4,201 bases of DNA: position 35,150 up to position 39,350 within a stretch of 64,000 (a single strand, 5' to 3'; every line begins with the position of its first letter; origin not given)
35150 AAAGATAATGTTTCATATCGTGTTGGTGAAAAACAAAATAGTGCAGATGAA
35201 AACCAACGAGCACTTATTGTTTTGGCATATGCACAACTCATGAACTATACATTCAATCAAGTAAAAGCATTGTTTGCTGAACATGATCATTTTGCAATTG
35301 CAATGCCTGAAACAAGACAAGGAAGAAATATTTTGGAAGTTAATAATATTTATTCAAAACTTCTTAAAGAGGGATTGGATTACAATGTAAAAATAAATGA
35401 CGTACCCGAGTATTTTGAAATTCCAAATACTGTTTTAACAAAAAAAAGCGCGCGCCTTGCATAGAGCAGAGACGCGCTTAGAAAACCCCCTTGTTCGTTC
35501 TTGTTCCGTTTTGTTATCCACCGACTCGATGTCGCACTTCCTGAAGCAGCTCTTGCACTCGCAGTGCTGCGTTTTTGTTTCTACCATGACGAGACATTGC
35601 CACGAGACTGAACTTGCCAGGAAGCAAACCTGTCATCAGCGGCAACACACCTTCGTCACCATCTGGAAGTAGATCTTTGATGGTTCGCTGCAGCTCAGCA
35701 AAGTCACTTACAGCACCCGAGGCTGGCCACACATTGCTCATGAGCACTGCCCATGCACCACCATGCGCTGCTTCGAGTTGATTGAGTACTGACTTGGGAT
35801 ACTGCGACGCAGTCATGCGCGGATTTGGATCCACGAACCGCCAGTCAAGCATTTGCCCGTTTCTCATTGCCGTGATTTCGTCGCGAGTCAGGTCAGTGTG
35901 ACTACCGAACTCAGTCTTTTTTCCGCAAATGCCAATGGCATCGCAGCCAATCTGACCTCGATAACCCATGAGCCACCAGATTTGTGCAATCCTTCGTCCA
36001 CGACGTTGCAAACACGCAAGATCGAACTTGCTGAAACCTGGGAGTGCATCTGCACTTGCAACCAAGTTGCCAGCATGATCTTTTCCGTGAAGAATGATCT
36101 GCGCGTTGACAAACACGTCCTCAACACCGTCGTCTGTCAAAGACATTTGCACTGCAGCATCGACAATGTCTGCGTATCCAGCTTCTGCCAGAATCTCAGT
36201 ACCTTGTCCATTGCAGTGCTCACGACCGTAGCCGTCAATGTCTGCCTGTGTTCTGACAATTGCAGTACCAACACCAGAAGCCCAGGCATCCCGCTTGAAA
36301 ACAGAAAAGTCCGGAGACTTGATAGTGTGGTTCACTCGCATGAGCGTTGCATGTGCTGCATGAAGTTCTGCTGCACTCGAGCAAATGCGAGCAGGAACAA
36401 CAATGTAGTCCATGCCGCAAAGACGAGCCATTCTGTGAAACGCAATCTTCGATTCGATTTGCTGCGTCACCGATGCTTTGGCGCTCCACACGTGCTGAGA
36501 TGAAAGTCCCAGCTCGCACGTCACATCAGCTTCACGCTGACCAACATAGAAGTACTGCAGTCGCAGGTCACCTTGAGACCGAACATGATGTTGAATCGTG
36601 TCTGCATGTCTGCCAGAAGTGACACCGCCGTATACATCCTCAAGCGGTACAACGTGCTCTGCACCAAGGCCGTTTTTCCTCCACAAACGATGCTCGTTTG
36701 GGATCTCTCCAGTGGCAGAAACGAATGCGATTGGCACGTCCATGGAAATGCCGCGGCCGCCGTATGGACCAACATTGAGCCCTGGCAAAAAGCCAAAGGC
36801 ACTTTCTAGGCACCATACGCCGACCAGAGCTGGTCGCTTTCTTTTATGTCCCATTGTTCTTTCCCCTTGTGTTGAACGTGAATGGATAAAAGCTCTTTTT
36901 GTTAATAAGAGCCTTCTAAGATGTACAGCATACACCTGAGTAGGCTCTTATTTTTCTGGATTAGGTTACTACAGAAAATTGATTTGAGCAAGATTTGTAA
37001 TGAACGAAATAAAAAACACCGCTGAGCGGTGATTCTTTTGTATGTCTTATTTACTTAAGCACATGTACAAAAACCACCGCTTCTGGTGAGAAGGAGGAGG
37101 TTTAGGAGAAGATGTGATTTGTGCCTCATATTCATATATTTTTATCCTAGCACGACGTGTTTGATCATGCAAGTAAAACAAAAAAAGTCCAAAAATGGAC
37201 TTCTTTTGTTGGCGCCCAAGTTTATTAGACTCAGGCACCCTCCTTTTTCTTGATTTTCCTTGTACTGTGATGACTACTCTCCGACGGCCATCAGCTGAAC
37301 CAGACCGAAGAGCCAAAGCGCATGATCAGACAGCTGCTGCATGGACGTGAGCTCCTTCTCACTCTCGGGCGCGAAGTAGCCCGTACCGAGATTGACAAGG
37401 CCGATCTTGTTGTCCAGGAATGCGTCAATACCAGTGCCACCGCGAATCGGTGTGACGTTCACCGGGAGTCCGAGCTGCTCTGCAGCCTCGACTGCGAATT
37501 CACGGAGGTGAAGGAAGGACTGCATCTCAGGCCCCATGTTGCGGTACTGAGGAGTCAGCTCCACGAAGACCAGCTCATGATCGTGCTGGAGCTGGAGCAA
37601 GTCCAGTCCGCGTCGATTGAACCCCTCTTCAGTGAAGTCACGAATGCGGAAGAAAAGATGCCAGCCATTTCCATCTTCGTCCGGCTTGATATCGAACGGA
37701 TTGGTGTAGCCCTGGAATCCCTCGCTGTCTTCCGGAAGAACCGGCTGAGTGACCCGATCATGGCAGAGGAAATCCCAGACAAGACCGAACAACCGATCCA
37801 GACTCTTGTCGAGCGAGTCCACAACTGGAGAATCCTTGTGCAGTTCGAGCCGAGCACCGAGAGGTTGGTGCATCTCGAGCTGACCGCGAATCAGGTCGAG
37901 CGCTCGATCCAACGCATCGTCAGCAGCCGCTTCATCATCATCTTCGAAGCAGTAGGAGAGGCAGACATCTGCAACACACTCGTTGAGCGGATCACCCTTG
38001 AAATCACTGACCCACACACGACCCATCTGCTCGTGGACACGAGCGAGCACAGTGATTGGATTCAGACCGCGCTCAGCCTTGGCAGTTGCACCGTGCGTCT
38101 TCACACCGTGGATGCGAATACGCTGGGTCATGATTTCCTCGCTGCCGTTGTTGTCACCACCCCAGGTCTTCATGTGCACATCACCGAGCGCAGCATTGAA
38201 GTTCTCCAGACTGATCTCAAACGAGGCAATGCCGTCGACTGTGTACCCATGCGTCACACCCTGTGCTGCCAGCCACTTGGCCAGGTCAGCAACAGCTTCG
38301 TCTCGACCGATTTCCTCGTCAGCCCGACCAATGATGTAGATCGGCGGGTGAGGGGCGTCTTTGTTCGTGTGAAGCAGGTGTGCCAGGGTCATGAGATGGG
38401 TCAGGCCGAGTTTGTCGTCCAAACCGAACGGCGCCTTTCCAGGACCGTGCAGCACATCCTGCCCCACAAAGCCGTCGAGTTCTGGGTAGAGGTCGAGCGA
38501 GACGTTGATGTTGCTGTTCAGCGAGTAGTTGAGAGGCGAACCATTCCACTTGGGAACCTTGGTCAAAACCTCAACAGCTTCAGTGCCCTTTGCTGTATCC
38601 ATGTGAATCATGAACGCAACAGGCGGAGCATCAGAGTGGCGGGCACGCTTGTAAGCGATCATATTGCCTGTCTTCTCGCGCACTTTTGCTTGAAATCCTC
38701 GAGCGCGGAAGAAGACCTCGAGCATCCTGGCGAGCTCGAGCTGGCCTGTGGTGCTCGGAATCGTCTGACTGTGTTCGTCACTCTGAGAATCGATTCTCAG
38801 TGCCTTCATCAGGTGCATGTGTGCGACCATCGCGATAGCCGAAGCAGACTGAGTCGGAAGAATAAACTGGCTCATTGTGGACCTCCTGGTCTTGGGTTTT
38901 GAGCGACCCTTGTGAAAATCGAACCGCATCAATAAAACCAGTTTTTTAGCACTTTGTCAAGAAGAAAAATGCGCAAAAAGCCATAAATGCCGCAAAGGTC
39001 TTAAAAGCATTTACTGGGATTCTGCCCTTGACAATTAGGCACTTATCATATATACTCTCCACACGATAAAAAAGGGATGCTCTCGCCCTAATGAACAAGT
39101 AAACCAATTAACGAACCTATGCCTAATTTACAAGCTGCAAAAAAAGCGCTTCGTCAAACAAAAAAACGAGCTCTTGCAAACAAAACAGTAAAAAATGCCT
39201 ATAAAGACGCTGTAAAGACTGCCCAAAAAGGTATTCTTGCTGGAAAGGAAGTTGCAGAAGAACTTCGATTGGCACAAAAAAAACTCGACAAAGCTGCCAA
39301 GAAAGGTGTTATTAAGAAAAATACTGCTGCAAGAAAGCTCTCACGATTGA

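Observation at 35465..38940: Adjacent high-GC genes for a second ATP-grasp-like ligase and a PepT-like M20 peptidase; ligase paralogy with the 26643 gene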

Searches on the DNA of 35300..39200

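Call 49: search_rna_families(source=window, start=35300, end=39200, threshold=evalue, max_evalue=1)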
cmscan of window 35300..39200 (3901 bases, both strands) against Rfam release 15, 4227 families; matches with E-value up to 1: 0.
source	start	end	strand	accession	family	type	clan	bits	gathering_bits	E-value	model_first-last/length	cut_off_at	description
